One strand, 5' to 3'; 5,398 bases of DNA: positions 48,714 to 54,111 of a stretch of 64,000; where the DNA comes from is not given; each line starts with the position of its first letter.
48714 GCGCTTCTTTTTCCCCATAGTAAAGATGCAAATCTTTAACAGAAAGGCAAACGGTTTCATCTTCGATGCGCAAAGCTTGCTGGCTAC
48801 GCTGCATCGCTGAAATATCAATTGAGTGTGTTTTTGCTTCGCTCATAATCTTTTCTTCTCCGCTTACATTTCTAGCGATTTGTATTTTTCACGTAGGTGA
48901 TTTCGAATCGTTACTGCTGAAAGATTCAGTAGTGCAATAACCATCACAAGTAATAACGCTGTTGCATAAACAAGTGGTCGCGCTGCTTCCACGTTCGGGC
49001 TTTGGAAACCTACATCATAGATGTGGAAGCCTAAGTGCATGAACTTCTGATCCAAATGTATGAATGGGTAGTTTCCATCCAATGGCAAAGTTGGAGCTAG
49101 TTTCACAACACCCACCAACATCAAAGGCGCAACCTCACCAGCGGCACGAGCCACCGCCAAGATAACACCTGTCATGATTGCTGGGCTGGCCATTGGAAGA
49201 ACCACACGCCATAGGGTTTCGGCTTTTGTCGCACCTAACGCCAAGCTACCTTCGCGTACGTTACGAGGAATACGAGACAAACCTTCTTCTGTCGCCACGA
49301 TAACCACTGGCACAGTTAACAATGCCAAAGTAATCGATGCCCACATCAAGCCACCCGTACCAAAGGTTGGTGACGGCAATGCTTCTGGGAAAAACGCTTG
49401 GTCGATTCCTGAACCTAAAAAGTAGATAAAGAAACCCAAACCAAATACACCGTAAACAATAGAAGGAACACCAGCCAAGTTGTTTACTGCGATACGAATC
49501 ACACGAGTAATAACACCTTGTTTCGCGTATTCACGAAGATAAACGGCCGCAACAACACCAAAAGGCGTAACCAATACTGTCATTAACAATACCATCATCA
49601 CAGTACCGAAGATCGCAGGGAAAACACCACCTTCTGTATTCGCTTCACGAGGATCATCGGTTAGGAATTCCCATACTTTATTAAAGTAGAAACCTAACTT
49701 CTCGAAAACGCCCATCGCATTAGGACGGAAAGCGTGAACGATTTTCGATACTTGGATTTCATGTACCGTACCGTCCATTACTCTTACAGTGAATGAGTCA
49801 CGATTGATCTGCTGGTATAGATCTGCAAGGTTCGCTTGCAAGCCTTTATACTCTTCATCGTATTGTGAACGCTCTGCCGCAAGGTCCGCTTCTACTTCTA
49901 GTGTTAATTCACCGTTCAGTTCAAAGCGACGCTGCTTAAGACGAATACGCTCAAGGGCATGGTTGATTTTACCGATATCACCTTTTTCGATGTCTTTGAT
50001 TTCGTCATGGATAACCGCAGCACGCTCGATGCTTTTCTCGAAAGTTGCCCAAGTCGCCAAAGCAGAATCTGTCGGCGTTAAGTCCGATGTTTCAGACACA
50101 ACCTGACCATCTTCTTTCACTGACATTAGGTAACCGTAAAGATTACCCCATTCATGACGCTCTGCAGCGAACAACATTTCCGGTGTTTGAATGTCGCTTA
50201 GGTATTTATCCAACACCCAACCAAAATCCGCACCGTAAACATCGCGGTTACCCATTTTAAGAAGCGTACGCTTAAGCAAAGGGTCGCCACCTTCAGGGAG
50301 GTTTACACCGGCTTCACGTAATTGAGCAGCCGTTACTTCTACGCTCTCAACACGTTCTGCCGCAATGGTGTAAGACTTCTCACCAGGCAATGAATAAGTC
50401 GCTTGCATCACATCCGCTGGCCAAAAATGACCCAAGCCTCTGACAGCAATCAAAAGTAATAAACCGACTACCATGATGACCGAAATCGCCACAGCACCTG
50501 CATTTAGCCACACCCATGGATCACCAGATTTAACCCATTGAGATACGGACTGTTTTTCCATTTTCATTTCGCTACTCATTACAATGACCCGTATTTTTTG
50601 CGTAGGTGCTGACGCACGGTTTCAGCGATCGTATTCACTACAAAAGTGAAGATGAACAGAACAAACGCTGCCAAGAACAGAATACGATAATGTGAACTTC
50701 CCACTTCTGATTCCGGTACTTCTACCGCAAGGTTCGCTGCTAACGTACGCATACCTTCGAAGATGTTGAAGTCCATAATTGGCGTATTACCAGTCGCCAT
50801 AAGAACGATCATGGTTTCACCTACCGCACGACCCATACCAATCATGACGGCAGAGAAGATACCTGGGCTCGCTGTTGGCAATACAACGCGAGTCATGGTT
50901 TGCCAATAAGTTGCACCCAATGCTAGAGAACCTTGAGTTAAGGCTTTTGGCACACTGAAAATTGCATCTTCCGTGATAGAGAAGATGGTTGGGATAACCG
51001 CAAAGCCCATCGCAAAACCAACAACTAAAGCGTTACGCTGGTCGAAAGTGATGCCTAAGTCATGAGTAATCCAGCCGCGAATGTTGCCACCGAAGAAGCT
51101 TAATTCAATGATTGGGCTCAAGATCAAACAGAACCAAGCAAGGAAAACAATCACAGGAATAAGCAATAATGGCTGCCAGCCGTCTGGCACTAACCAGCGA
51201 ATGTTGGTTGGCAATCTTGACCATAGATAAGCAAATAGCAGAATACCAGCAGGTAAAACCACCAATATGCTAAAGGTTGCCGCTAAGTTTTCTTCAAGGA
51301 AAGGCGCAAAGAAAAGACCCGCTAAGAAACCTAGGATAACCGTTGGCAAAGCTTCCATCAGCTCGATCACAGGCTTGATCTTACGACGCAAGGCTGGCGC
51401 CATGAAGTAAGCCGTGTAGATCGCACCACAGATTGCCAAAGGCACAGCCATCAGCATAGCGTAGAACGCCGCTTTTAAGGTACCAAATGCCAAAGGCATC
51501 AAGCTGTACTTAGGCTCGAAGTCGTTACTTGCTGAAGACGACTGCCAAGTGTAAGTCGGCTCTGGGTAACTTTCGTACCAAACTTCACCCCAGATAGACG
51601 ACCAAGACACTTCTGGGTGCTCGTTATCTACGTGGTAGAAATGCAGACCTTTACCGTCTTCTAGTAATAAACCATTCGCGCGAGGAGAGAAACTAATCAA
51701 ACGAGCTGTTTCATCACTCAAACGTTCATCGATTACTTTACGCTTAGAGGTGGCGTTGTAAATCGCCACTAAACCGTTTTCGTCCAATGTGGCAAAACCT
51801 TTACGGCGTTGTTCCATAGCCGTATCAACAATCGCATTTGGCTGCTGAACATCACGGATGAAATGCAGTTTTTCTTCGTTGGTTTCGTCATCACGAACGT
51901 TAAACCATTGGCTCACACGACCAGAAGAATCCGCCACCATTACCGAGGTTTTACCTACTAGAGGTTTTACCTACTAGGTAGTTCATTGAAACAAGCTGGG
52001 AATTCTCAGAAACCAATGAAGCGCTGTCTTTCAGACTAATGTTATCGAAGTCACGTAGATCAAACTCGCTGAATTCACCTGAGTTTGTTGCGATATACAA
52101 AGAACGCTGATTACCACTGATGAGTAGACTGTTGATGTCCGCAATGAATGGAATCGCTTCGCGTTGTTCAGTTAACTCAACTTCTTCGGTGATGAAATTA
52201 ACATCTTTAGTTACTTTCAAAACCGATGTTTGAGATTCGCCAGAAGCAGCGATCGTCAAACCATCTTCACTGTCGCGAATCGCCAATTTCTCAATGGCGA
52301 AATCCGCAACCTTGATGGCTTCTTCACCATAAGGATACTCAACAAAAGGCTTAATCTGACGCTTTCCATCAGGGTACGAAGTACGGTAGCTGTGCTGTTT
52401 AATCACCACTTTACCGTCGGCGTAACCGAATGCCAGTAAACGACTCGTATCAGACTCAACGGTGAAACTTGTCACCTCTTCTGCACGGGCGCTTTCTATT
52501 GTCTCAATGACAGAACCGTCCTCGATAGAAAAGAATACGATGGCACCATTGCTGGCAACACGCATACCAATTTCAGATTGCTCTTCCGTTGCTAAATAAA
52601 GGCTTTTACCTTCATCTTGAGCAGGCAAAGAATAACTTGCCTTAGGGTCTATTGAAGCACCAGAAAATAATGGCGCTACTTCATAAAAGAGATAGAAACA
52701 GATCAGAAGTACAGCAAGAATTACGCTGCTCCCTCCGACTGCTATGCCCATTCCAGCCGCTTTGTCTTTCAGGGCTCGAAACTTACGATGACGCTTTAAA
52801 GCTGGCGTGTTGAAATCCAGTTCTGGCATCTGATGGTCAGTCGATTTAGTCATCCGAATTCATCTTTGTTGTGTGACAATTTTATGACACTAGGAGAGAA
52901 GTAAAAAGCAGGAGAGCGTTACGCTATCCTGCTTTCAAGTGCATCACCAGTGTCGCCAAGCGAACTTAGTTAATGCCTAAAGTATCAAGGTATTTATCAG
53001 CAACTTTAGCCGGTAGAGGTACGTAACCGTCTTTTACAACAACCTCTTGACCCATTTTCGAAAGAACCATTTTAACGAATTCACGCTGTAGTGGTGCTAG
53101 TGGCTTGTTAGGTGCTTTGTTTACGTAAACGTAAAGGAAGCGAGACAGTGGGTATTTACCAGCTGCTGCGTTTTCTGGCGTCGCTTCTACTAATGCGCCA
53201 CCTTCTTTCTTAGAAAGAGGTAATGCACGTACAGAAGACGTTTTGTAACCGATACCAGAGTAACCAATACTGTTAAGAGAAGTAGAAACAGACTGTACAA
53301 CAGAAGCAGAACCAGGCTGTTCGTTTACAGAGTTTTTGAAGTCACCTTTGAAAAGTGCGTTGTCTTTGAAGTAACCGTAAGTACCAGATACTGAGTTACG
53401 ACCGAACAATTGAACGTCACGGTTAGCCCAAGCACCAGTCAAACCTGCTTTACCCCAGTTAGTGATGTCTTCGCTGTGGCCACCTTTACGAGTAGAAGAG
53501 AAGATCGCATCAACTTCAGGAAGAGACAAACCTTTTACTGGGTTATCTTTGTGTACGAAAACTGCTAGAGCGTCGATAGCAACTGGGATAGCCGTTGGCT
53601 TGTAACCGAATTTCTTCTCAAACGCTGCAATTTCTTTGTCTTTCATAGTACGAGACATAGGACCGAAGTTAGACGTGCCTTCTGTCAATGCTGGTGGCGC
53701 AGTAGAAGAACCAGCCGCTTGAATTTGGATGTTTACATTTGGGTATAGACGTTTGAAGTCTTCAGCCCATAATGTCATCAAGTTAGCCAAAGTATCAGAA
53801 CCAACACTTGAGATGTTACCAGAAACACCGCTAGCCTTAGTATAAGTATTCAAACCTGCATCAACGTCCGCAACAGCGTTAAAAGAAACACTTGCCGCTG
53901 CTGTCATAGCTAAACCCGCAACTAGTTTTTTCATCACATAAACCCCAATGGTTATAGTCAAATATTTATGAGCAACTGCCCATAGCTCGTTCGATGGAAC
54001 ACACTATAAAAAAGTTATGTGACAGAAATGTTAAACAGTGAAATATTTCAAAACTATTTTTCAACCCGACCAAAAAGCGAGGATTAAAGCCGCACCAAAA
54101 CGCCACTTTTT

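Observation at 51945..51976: pstC is split by an exact 16-bp tandem duplication: a possible revertible switch for the Pho regulon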

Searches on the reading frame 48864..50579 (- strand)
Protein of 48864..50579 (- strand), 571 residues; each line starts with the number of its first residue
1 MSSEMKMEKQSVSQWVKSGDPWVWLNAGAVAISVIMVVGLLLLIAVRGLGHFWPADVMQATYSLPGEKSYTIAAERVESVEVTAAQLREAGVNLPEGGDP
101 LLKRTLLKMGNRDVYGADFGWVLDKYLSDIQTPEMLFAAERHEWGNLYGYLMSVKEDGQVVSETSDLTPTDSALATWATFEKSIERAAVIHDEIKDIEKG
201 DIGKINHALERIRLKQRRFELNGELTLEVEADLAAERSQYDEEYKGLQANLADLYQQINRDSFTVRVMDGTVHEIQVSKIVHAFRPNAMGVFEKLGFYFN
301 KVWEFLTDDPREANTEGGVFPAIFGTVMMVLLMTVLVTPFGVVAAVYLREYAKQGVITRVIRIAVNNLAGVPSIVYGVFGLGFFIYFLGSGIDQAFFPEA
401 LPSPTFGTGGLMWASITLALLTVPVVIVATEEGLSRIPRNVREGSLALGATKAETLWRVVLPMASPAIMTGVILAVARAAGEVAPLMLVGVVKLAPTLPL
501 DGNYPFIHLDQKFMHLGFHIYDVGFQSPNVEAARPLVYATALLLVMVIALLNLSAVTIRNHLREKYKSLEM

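Call 6: search_protein_families(library=pfam, proteins=[window:48864-50579:-])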
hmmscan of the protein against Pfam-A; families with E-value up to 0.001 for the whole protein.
window:48864-50579:- (571 aa): 1 family
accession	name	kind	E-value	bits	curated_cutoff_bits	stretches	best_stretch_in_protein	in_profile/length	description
PF00528.27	BPD_transp_1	-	6.1e-18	65.6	26.4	1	339-564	3-180/184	Binding-protein-dependent transport system inner membrane component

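Call 17: find_encoding_contigs(protein=window:48864-50579:-, flank=4000, max_places=10)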
Protein window:48864-50579:- (571 aa): 2 contigs read that carry it; 1 place shown.
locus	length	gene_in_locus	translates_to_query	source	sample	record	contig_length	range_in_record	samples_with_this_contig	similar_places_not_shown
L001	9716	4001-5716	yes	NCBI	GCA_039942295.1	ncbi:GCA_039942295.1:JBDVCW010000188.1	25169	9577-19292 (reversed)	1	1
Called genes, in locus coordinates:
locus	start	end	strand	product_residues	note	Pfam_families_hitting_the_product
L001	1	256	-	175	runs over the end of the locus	PF04290:DctQ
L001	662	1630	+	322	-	PF12849:PBP_like_2, PF13531:SBP_bac_11 (weak)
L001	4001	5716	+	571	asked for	PF00528:BPD_transp_1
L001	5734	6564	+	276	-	PF02463:SMC_N (weak), PF00005:ABC_tran, PF13401:AAA_22 (faint), PF13304:AAA_21 (faint)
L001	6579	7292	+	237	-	PF01895:PhoU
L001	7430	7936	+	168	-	PF01590:GAF, PF13185:GAF_2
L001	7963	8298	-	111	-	PF01627:Hpt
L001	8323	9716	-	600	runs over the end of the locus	PF00512:HisKA, PF02518:HATPase_c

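Call 34: search_protein_families(library=ncbifam, proteins=[window:48864-50579:-], max_evalue=1e-10)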
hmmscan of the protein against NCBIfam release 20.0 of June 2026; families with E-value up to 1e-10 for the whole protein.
window:48864-50579:- (571 aa): 5 families
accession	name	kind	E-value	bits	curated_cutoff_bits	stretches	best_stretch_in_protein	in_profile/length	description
TIGR00974.1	3a0107s02c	equivalog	1.8e-75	253.6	193.45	1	303-563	36-271/272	phosphate ABC transporter permease PstA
TIGR02138.1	phosphate_pstC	equivalog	2.6e-41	141.6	196.45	1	286-555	28-288/296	phosphate ABC transporter permease subunit PstC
NF008430.0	PRK11268.1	equivalog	1.7e-30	106.1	439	1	309-558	68-289/295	phosphate ABC transporter permease PstA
NF008435.0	PRK11275.1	equivalog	3.4e-18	65.8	502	1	287-486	44-245/319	phosphate ABC transporter permease PstC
TIGR01581.1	Mo_ABC_porter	hypoth_equivalog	3.3e-12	46.4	210.3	1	326-500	26-194/225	ABC transporter permease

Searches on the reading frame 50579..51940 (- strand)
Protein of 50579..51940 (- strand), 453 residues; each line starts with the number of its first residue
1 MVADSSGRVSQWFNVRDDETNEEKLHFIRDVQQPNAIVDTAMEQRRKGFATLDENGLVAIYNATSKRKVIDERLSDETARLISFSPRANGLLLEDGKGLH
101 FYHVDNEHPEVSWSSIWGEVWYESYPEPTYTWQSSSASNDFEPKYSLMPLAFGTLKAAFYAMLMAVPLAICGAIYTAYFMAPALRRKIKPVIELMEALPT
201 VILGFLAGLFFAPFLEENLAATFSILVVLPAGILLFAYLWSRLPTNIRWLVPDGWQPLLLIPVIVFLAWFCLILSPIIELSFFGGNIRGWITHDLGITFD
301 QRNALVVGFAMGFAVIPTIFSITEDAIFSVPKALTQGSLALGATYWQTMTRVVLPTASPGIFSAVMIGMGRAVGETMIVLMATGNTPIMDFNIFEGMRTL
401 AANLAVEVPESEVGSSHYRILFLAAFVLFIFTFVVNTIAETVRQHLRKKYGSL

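Call 6: search_protein_families(library=pfam, proteins=[window:50579-51940:-])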
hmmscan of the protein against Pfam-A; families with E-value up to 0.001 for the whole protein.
window:50579-51940:- (453 aa): 1 family
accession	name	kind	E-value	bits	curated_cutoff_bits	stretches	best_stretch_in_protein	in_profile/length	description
PF00528.27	BPD_transp_1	-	4.1e-12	46.6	26.4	1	170-448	2-180/184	Binding-protein-dependent transport system inner membrane component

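Call 21: list_cluster_members(proteins=[P0001, P0002, window:50579-51940:-])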
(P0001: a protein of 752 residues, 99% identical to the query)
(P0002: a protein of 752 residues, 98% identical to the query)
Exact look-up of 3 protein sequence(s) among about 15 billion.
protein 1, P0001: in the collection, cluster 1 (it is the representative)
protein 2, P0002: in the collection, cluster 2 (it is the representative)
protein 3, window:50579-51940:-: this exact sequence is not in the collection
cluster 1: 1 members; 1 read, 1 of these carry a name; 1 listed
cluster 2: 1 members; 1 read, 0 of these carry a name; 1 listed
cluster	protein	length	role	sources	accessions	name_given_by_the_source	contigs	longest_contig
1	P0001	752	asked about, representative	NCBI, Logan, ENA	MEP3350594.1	MAG: ABC transporter permease subunit [Marinomonas sp.]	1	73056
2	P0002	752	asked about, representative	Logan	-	-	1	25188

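Call 58: search_protein_families(library=ncbifam, proteins=[window:50579-51940:-], max_evalue=0.00001)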
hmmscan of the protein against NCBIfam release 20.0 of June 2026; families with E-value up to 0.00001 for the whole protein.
window:50579-51940:- (453 aa): 12 families
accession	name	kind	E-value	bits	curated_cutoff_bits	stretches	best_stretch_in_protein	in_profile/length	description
TIGR02138.1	phosphate_pstC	equivalog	1.5e-63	214.6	196.45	2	221-443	73-292/296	phosphate ABC transporter permease subunit PstC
TIGR00974.1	3a0107s02c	equivalog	8.3e-38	130.1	193.45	2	299-447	123-271/272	phosphate ABC transporter permease PstA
NF008435.0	PRK11275.1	equivalog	4.9e-25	88.3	502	1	244-451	105-317/319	phosphate ABC transporter permease PstC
TIGR02139.1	permease_CysT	equivalog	1.7e-09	37.7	246.1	1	294-390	123-218/265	sulfate ABC transporter permease subunit CysT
TIGR00969.1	3a0106s02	subfamily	1.1e-08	34.9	240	1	293-390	135-229/272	sulfate ABC transporter permease subunit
TIGR02141.1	modB_ABC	equivalog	1.5e-08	34.5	182.6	1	221-395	7-175/208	molybdate ABC transporter permease subunit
NF038017.1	ABC_perm1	subfamily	4.6e-08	33.3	100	1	312-386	80-153/184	ABC transporter permease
NF008430.0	PRK11268.1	equivalog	5.4e-08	32.2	439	1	309-401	158-250/295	phosphate ABC transporter permease PstA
NF006939.0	PRK09421.1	equivalog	1.3e-07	31.3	262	1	221-444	19-226/230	molybdate ABC transporter permease subunit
NF008208.0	PRK10971.1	equivalog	4.4e-07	29.7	415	1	295-386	132-222/277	sulfate/thiosulfate ABC transporter permease CysT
TIGR01581.1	Mo_ABC_porter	hypoth_equivalog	1.8e-06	27.6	210.3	1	308-406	107-209/225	ABC transporter permease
TIGR03416.1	ABC_choXWV_perm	equivalog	6.9e-06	25.7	363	0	315-366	161-212/267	choline ABC transporter permease subunit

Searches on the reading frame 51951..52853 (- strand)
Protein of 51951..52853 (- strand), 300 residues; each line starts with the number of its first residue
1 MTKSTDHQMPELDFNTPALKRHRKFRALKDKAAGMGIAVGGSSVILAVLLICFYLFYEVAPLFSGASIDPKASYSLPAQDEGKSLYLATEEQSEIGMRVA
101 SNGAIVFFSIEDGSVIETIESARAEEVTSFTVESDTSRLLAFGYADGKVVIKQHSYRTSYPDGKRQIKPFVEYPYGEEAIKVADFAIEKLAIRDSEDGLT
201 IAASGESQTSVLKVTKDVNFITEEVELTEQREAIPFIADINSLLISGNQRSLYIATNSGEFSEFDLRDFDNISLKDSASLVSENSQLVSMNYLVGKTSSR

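Call 6: search_protein_families(library=pfam, proteins=[window:51951-52853:-])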
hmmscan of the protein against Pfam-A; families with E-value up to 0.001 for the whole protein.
window:51951-52853:- (300 aa): 0 families

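Call 15: find_encoding_contigs(protein=window:51951-52853:-, flank=3000, max_places=10)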
Protein window:51951-52853:- (300 aa): no gene with exactly this product is on record in the collection.

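Call 58: search_protein_families(library=ncbifam, proteins=[window:51951-52853:-], max_evalue=0.00001)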
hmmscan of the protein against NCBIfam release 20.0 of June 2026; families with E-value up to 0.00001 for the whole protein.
window:51951-52853:- (300 aa): 0 families

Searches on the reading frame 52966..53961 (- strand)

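Call 6: search_protein_families(library=pfam, proteins=[window:52966-53961:-])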
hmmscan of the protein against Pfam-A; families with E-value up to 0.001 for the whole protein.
window:52966-53961:- (331 aa): 2 families
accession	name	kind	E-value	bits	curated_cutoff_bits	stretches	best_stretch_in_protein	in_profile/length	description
PF12849.12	PBP_like_2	-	2.6e-37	129.5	27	1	44-301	6-265/267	PBP superfamily domain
PF13531.11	SBP_bac_11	-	8.1e-07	29.5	25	1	55-313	6-226/227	Bacterial extracellular solute-binding protein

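Call 34: search_protein_families(library=ncbifam, proteins=[window:52966-53961:-], max_evalue=1e-10)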
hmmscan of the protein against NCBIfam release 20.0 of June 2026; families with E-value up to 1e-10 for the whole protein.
window:52966-53961:- (331 aa): 2 families
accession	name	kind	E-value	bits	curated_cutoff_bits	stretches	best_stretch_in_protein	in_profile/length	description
TIGR02136.1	ptsS_2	subfamily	1.3e-86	290.5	206.6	1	10-316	1-295/295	phosphate ABC transporter substrate-binding protein PstS family protein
TIGR00975.1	3a0107s03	equivalog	1.7e-13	50.4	205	0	51-137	2-85/315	phosphate ABC transporter substrate-binding protein PstS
